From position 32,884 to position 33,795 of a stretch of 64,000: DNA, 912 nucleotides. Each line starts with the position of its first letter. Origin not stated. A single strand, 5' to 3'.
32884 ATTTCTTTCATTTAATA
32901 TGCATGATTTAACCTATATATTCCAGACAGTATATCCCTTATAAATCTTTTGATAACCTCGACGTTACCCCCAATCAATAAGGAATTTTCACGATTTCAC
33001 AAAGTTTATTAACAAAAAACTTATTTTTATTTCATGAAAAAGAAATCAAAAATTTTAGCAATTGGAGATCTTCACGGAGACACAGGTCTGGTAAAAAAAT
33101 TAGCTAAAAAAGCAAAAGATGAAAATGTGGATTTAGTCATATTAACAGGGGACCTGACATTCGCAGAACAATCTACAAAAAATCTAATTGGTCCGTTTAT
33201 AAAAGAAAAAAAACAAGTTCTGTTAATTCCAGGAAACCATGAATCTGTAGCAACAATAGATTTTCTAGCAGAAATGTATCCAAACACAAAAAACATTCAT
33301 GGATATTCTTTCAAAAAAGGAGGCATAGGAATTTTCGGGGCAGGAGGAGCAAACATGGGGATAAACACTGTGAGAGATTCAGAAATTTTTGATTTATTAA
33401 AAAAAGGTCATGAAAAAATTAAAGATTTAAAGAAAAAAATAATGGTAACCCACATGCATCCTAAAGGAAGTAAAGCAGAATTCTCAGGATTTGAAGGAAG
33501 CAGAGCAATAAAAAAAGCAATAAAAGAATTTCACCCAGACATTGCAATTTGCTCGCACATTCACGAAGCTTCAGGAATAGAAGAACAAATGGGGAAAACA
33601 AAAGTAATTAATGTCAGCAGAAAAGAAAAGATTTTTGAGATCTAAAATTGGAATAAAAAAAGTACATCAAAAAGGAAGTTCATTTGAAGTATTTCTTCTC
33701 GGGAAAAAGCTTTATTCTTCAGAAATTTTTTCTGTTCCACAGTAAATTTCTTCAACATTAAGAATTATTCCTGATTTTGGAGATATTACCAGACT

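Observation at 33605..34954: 1.3-kb cargo segment bracketed by perfect 41-bp direct repeats that duplicate the 3' end of the metallophosphoesterase gene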

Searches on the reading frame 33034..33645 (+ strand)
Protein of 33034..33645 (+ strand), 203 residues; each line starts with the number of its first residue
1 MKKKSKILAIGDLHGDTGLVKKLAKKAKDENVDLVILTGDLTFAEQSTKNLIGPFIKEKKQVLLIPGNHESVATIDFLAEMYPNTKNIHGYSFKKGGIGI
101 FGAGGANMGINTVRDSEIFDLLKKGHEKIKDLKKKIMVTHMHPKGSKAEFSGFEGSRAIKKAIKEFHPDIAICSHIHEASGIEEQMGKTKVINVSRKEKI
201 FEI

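Call 7: search_protein_families(library=pfam, proteins=[window:33034-33645:+], max_evalue=0.01)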
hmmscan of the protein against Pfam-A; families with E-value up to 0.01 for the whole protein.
window:33034-33645:+ (203 aa): 3 families
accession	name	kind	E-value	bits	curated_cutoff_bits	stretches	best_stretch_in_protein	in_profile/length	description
PF00149.33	Metallophos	-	1.3e-17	65.3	21.5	1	6-178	2-190/191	Calcineurin-like phosphoesterase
PF14582.11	Metallophos_3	-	2.2e-14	53.9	28.2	2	2-47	3-48/259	Metallophosphoesterase, calcineurin superfamily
PF12850.12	Metallophos_2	-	3.2e-11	43.9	27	1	6-193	2-131/154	Calcineurin-like phosphoesterase superfamily domain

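Call 9: find_encoding_contigs(protein=window:33034-33645:+, flank=6000, max_places=10)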
Protein window:33034-33645:+ (203 aa): 7 contigs read that carry it; 5 places shown.
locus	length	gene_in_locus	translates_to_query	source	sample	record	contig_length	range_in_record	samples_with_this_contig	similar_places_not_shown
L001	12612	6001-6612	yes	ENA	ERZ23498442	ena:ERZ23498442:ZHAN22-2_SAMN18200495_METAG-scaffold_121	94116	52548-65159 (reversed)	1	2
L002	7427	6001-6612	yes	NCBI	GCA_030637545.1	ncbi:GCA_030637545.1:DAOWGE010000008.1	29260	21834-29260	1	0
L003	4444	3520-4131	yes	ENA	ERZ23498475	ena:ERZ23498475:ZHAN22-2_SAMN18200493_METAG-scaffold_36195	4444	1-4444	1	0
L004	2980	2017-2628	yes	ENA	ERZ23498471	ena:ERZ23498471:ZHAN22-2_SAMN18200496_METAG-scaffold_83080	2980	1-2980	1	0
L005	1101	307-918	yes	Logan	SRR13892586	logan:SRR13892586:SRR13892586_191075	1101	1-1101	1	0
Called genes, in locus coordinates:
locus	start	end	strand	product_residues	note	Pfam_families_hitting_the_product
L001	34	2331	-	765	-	PF02359:CDC48_N, PF02933:CDC48_2 (weak), PF05496:RuvB_N (weak), PF00004:AAA, PF07724:AAA_2 (weak), PF17862:AAA_lid_3, PF00004:AAA, PF17862:AAA_lid_3, +24 more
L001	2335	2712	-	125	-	-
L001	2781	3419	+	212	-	-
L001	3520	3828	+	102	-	PF01096:Zn_ribbon_TFIIS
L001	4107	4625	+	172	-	-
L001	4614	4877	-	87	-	-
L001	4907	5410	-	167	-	PF04677:CwfJ_C_1 (weak), PF11969:DcpS_C (weak), PF01230:HIT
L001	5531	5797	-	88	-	-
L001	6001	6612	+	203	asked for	PF00149:Metallophos, PF12850:Metallophos_2, PF14582:Metallophos_3 (weak)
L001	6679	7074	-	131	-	PF01243:PNPOx_N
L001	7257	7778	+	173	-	-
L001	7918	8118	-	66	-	-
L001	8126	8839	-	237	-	PF05014:Nuc_deoxyrib_tr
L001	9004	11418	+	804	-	PF01751:Toprim, PF01131:Topoisom_bac, PF01396:Zn_ribbon_Top1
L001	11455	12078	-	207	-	PF07690:MFS_1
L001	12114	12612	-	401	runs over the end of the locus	PF04894:Nre_N, PF04895:Nre_C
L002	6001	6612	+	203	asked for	PF00149:Metallophos, PF12850:Metallophos_2, PF14582:Metallophos_3 (weak)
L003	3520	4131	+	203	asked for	PF00149:Metallophos, PF12850:Metallophos_2, PF14582:Metallophos_3 (weak)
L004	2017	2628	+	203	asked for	PF00149:Metallophos, PF12850:Metallophos_2, PF14582:Metallophos_3 (weak)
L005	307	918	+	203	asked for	PF00149:Metallophos, PF12850:Metallophos_2, PF14582:Metallophos_3 (weak)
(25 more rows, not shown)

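Call 16: find_homologous_proteins(query=window:33034-33645:+, max_evalue=1e-10)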
Query window:33034-33645:+ (203 aa): 4779 proteins with E <= 1e-10 among 5143 candidates; the best 120 are listed.
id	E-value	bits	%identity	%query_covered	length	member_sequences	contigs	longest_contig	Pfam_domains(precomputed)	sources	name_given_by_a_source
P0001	5.9e-126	436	100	100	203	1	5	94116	PF12850.13,PF00149.34,PF14582.12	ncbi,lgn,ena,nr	ncbi:metallophosphoesterase [Candidatus Pacearchaeota archaeon]|nr:metallophosphoesterase [Candidatu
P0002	1.3e-111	389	87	100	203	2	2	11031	PF12850.13,PF00149.34,PF14582.12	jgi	-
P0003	4.3e-109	381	86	100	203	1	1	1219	PF12850.13,PF00149.34,PF14582.12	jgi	jgi:hypothetical protein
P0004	6.9e-108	377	83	100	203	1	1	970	PF12850.13,PF00149.34,PF14582.12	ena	-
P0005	8.6e-108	376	86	100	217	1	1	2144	PF12850.13,PF00149.34,PF14582.12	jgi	jgi:Icc-related predicted phosphoesterase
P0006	1.1e-107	376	86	100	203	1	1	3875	PF12850.13,PF00149.34,PF14582.12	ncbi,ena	-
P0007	1.9e-107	375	82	100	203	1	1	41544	PF12850.13,PF00149.34,PF14582.12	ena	-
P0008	4.4e-107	374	86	100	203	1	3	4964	PF12850.13,PF00149.34,PF14582.12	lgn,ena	-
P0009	5.3e-107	374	84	100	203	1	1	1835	PF12850.13,PF00149.34,PF14582.12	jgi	-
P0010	9.8e-107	373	83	100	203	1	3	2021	PF12850.13,PF00149.34,PF14582.12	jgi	-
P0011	1.6e-106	372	83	97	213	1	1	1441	PF12850.13,PF00149.34,PF14582.12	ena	-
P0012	2.4e-106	372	81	100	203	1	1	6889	PF12850.13,PF00149.34,PF14582.12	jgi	-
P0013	2.5e-106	372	82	100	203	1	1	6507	PF12850.13,PF00149.34,PF14582.12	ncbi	-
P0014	2.8e-106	371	84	100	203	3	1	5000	PF12850.13,PF00149.34,PF14582.12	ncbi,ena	-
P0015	4.1e-106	371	83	97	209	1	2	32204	PF12850.13,PF00149.34,PF14582.12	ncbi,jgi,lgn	-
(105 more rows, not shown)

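Call 19: find_related_loci(query=A1, collection=genome_contigs, flank=7000)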
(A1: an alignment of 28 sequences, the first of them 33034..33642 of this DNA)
Query A1 (203 aa) in genome_contigs; peptide patterns used: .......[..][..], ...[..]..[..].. (x = any residue, [..] = any of these).
551 stretches matched a pattern; 375 encode a relative of the query (tblastn E <= 1e-3); the best 80 are kept; 80 distinct loci.
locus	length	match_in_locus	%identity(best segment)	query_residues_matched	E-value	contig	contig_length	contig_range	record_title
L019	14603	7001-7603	82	3-203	4e-111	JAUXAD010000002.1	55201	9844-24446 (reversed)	MAG: archaeon isolate CSMAG_2753 CSMAG_2753_k141_503751_length_55201_cov_12.3185, whole genome shotgun sequence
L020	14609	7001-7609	79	1-203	2e-109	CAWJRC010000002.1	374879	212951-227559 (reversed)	MAG: uncultured archaeon isolate MFD03726.bin.2.13 genome assembly, contig: contig_25028, whole genome shotgun sequence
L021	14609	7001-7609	81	1-203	5e-109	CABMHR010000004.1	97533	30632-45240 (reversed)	uncultured archaeon isolate LFW-273_1 genome assembly, contig: LFW2731_4, whole genome shotgun sequence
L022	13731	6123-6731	80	1-203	2e-108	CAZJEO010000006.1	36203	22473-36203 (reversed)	MAG TPA_asm: Candidatus Woesearchaeota archaeon isolate binchicken_co136_1 genome assembly, contig: NODE_526_length_3620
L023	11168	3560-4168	79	1-203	2e-108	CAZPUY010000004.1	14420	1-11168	MAG TPA_asm: Candidatus Woesearchaeota archaeon isolate SRP185410_co2_286 genome assembly, contig: NODE_5195_length_1442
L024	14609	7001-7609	80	1-203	6e-108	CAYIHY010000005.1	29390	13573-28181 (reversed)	MAG TPA_asm: Candidatus Woesearchaeota archaeon isolate ERP119705_co22_17 genome assembly, contig: NODE_1247_length_2939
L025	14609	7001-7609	79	1-203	2e-106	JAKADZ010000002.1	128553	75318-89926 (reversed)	MAG: Nanoarchaeota archaeon isolate WY1.bin114 NODE_208_length_128553_cov_5.031341, whole genome shotgun sequence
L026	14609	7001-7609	81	1-203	2e-105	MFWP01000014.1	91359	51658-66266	MAG: Candidatus Pacearchaeota archaeon RBG_19FT_COMBO_34_9 rbg_19ft_combo_scaffold_790, whole genome shotgun sequence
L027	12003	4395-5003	74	1-203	2e-105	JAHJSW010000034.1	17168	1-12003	MAG: Nanoarchaeota archaeon isolate OS_PC_MetaG.mb.31 OS_PC_MetaG.mb.31_k141_650884, whole genome shotgun sequence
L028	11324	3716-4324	77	1-203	3e-105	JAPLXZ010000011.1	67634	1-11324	MAG: Candidatus Pacearchaeota archaeon isolate LacPavin_0920_SED3_MAG_32_16 LacPavin_0920_SED3_scaffold_4638196, whole g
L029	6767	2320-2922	80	3-203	4e-105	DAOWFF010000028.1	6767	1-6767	MAG TPA_asm: archaeon isolate CSMAG_1958 CSMAG_1958_k141_1421614_length_6767_cov_8.8370, whole genome shotgun sequence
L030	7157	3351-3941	80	7-203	7e-105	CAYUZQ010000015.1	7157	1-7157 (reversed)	MAG TPA_asm: Candidatus Woesearchaeota archaeon isolate binchicken_co211_35 genome assembly, contig: NODE_8137_length_71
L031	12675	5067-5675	76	1-203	6e-105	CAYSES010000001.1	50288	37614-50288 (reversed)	MAG TPA_asm: Candidatus Woesearchaeota archaeon isolate binchicken_co150_92 genome assembly, contig: NODE_1368_length_50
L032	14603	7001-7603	83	3-203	2e-104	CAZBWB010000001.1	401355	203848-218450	MAG TPA_asm: Candidatus Woesearchaeota archaeon isolate binchicken_co178_247 genome assembly, contig: NODE_25_length_401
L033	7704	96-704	76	1-203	2e-104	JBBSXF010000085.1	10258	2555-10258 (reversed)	MAG: Nanoarchaeota archaeon isolate H41-bin124_1 H41_bin124_1_000000000085, whole genome shotgun sequence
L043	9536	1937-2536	79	3-203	9e-99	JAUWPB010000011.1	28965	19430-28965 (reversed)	MAG: Nanoarchaeota archaeon isolate CSMAG_2465 CSMAG_2465_k141_666137_length_28965_cov_41.9573, whole genome shotgun seq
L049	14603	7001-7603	74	3-203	3e-95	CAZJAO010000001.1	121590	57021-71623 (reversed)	MAG TPA_asm: Candidatus Woesearchaeota archaeon isolate binchicken_co241_373 genome assembly, contig: NODE_130_length_12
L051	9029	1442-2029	76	7-203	7e-95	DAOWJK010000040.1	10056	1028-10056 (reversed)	MAG TPA_asm: Nanoarchaeota archaeon isolate CSMAG_2067 CSMAG_2067_k141_1326237_length_10056_cov_22.0000, whole genome sh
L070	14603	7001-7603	69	3-203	9e-92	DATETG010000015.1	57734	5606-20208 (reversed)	MAG TPA_asm: Candidatus Nanoarchaeia archaeon isolate SMAG_U8309 k141_1035163, whole genome shotgun sequence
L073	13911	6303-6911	68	1-203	2e-90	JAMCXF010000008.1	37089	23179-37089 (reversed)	MAG: Candidatus Pacearchaeota archaeon isolate FK_Sedi_B_Bin.435 NODE_3205_length_37089_cov_4.51878, whole genome shotgu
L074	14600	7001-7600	70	5-203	2e-90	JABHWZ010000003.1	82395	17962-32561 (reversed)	MAG: archaeon isolate SI047_bin24 k141_242438, whole genome shotgun sequence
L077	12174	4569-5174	68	2-203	4e-90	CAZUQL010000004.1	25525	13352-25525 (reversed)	MAG TPA_asm: Candidatus Woesearchaeota archaeon isolate SRP178699_co1_470 genome assembly, contig: NODE_2165_length_2552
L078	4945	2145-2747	69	4-203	7e-90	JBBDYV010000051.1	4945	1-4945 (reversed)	MAG: Candidatus Pacearchaeota archaeon isolate LejiaD_34_9 Lejia_D_22673_length_4945_cov_5, whole genome shotgun sequenc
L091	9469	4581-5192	68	1-203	4e-88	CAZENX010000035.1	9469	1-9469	MAG TPA_asm: uncultured Methanosarcinales archaeon isolate binchicken_co178_239 genome assembly, contig: NODE_8704_lengt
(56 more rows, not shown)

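Call 28: search_protein_families(library=pfam, proteins=[L078:2847-3374:-, L078:3367-3993:-, L078:4333-4761:-], max_evalue=0.01)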
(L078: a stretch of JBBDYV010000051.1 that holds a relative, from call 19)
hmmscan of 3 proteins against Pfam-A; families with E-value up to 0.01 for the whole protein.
L078:2847-3374:- (175 aa): 1 family
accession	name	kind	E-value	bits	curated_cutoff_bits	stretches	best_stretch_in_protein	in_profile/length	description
PF05168.19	HEPN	-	9.4e-06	26.2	22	1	40-168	2-116/117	HEPN domain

L078:3367-3993:- (208 aa): 5 families
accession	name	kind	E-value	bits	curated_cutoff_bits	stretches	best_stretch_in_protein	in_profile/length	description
PF01909.29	NTP_transf_2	-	3.7e-09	37.3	21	1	110-163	11-69/93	Nucleotidyltransferase domain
PF18765.7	Polbeta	-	2.8e-08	34.2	26.9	1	104-182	3-85/93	Polymerase beta, Nucleotidyltransferase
PF01022.26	HTH_5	-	6e-05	23.3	22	1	28-62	12-46/47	Bacterial regulatory protein, arsR family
PF22600.2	MTPAP-like_central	-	0.0004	20.9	27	1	104-153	33-78/139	Poly(A) RNA polymerase, mitochondrial-like, central palm domain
PF24033.1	DUF7342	-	0.0014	19.1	31.6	1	35-84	21-70/150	Family of unknown function (DUF7342)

L078:4333-4761:- (142 aa): 0 families

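Call 34: find_related_loci(query=A1, collection=metagenome_contigs, flank=6000)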
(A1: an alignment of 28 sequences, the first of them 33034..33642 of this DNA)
Query A1 (203 aa) in metagenome_contigs; peptide patterns used: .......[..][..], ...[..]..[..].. (x = any residue, [..] = any of these).
600 stretches matched a pattern (row limit reached: there are more); 469 encode a relative of the query (tblastn E <= 1e-3); the best 80 are kept; 80 distinct loci.
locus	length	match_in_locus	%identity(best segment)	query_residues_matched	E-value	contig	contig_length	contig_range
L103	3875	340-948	86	1-203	2e-115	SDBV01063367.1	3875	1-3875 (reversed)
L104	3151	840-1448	84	1-203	1e-115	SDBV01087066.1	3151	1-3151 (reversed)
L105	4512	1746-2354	84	1-203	6e-113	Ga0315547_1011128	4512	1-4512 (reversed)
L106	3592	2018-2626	83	1-203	2e-114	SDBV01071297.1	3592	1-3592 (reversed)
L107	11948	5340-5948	81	1-203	1e-110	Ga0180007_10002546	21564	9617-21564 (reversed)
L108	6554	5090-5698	80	1-203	1e-108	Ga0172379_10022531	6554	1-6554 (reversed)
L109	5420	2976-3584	79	1-203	9e-108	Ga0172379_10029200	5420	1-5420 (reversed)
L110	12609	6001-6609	78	1-203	2e-107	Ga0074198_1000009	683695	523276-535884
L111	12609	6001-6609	78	1-203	3e-107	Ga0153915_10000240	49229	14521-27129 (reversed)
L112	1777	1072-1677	80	1-202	9e-114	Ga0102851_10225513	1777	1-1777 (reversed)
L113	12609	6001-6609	79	1-203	1e-106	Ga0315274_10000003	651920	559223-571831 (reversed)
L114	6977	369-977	80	1-203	7e-107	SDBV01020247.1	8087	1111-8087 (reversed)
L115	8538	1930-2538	79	1-203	1e-106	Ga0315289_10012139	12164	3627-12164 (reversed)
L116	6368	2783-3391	78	1-203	2e-106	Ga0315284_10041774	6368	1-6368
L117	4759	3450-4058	77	1-203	1e-106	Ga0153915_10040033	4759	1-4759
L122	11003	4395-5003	74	1-203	1e-105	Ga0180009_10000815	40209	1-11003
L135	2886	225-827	78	3-203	3e-105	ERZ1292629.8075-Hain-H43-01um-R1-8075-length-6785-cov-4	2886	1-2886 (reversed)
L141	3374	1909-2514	76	2-203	3e-103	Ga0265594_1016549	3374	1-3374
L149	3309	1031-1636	75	1-203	4e-102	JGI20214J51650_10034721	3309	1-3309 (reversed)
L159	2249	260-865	70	2-203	3e-100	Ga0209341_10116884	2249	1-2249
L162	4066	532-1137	72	2-203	3e-96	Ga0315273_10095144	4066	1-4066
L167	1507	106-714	70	1-203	1e-101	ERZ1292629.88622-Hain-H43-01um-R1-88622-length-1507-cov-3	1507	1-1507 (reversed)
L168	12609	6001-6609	71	1-203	1e-94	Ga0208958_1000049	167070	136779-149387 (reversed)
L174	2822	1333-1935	77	3-203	2e-96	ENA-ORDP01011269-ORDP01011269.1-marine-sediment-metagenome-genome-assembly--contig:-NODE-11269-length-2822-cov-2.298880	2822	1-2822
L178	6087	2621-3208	71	2-197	2e-93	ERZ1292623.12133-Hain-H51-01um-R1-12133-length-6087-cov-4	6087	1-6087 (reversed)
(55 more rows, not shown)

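Call 55: search_protein_families(library=pfam, proteins=[L110:10215-11084:+, L027:5093-6109:+, L049:8557-9612:-, L178:3230-3901:-, L103:1015-1695:+, L109:3589-4254:-, L110:7233-8060:-, L135:901-1719:-, L032:7611-8405:-, L141:2523-3374:-], max_evalue=0.001)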
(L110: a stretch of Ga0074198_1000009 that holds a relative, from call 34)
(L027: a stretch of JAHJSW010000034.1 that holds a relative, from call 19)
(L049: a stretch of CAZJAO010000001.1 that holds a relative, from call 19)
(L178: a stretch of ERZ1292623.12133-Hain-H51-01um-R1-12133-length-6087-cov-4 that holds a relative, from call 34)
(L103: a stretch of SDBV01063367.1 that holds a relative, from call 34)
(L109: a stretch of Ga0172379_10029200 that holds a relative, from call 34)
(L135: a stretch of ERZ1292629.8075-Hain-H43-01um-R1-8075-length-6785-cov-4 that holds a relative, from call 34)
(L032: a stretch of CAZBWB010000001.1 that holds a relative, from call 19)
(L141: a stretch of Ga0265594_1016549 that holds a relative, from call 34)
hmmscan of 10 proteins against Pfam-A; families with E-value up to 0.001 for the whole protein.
L110:10215-11084:+ (289 aa): 0 families

L027:5093-6109:+ (338 aa): 0 families

L049:8557-9612:- (351 aa): 1 family
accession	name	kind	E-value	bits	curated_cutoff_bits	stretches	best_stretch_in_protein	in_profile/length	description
PF01180.27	DHO_dh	-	9.1e-33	114.1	27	1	51-333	2-274/291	Dihydroorotate dehydrogenase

L178:3230-3901:- (223 aa): 4 families
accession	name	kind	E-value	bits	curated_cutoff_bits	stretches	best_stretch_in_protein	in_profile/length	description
PF13582.12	Reprolysin_3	-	1.9e-08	35.3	22.4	1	70-181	3-123/123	Metallo-peptidase family M12B Reprolysin-like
PF13688.12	Reprolysin_5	-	7.2e-07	30.1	27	1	72-185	30-162/196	Metallo-peptidase family M12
PF13583.11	Reprolysin_4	-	6.6e-06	26.4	22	1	73-186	31-157/203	Metallo-peptidase family M12B Reprolysin-like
PF00413.30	Peptidase_M10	-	0.00034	21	24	1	160-192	103-136/159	Matrixin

L103:1015-1695:+ (226 aa): 0 families

L109:3589-4254:- (221 aa): 0 families

L110:7233-8060:- (275 aa): 5 families
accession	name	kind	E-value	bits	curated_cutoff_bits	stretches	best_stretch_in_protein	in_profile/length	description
PF08241.18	Methyltransf_11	-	3.8e-16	59.9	21.2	1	52-152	1-92/95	Methyltransferase domain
PF13649.12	Methyltransf_25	-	4.4e-16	59.8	27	1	51-149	1-95/97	Methyltransferase domain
PF13847.12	Methyltransf_31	-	1.2e-09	38.4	27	1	51-159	7-113/145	Methyltransferase domain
PF08242.18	Methyltransf_12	-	2.6e-09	38.1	30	1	52-151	1-96/98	Methyltransferase domain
PF13489.12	Methyltransf_23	-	9.3e-07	29.2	27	1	35-160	11-121/164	Methyltransferase domain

L135:901-1719:- (272 aa): 0 families

L032:7611-8405:- (264 aa): 0 families

L141:2523-3374:- (283 aa): 1 family
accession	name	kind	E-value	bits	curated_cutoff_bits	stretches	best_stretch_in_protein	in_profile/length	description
PF00079.25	Serpin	-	8.5e-92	308.6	27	1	1-282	88-370/370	Serpin (serine protease inhibitor)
